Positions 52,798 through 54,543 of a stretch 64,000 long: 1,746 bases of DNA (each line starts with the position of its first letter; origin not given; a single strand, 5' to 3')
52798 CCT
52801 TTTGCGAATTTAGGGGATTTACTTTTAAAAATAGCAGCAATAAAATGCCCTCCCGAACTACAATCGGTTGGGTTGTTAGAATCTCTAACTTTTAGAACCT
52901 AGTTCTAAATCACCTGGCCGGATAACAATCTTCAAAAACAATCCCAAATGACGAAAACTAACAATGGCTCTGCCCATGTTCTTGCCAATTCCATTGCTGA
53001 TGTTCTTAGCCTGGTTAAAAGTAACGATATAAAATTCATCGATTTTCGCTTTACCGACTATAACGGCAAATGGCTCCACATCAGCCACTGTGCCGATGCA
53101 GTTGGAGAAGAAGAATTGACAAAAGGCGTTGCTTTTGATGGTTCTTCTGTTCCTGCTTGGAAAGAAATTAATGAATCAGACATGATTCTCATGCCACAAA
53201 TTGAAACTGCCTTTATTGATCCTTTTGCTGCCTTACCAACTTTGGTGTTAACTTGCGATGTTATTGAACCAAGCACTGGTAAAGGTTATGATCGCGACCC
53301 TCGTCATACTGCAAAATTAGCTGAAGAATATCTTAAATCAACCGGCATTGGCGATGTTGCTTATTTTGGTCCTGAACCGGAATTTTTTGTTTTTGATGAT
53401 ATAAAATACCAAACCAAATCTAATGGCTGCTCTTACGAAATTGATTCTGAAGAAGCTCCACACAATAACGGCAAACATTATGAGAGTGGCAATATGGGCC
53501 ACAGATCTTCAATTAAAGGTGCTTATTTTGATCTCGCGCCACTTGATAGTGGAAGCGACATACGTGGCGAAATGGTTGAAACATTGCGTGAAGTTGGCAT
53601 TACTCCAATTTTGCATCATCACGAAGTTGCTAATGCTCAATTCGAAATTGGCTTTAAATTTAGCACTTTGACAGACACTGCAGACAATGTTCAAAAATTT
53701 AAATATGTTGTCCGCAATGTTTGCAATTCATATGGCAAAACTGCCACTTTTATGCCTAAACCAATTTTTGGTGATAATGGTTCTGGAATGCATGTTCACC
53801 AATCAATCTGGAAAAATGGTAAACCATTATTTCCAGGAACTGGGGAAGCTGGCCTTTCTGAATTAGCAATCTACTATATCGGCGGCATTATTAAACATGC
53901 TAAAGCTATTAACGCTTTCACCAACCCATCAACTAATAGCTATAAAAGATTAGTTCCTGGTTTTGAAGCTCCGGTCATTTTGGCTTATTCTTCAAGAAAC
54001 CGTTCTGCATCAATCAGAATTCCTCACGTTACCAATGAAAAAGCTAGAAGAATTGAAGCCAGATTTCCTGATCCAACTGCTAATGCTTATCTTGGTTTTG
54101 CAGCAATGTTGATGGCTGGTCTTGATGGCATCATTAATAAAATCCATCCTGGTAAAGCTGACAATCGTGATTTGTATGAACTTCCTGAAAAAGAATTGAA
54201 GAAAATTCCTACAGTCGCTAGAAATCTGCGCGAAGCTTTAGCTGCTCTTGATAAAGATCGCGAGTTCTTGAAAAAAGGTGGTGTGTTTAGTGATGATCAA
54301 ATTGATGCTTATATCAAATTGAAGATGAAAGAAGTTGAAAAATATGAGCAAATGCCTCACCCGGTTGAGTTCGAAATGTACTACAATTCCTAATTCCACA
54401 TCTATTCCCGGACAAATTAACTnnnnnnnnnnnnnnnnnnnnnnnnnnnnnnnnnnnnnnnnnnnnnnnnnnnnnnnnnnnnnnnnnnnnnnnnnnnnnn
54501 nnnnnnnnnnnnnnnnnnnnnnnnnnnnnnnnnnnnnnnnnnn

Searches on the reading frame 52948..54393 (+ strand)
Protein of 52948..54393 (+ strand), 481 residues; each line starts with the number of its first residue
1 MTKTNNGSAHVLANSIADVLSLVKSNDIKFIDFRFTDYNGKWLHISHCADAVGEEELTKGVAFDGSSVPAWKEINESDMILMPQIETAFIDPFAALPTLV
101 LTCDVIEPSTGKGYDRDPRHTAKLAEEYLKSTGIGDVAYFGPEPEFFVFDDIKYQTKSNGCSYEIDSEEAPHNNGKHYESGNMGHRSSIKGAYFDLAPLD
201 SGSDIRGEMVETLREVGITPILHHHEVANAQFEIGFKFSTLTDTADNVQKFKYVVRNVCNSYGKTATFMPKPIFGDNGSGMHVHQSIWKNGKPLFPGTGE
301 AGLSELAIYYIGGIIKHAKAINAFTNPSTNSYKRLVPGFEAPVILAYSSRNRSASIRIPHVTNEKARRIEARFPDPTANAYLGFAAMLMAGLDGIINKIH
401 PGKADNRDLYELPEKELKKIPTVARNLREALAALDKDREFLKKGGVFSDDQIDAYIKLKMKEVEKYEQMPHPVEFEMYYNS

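Call 10: find_encoding_contigs(protein=window:52948-54393:+, flank=10000, max_places=2)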
Protein window:52948-54393:+ (481 aa): 2 contigs read that carry it; 1 place shown.
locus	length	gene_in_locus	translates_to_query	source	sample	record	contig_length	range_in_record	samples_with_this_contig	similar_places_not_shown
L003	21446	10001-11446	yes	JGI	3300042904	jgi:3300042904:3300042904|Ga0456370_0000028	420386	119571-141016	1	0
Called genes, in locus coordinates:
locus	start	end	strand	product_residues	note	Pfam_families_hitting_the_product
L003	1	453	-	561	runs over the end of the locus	-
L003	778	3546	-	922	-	-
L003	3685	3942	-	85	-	-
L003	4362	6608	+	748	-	PF03797:Autotransporter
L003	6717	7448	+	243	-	PF07722:Peptidase_C26, PF00117:GATase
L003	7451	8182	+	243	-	PF01479:S4, PF00849:PseudoU_synth_2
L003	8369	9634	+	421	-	PF00206:Lyase_1, PF10397:ADSL_C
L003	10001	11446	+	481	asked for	PF03951:Gln-synt_N, PF00120:Gln-synt_C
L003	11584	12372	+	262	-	PF02374:ArsA_ATPase (weak), PF06564:CBP_BcsQ, PF10609:ParA, PF13614:AAA_31, PF00142:Fer4_NifH (faint), PF01656:CbiA, PF09140:MipZ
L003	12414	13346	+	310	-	PF02195:ParB_N, PF17762:HTH_ParB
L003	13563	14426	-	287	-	PF05023:Phytochelatin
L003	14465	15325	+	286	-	PF03331:LpxC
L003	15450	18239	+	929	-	PF00521:DNA_topoisoIV, PF03989:DNA_gyraseA_C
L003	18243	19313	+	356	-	PF00155:Aminotran_1_2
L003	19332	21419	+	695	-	PF00580:UvrD-helicase, PF01443:Viral_helicase1 (faint), PF13245:AAA_19, PF13604:AAA_30 (faint), PF13361:UvrD_C, PF13538:UvrD_C_2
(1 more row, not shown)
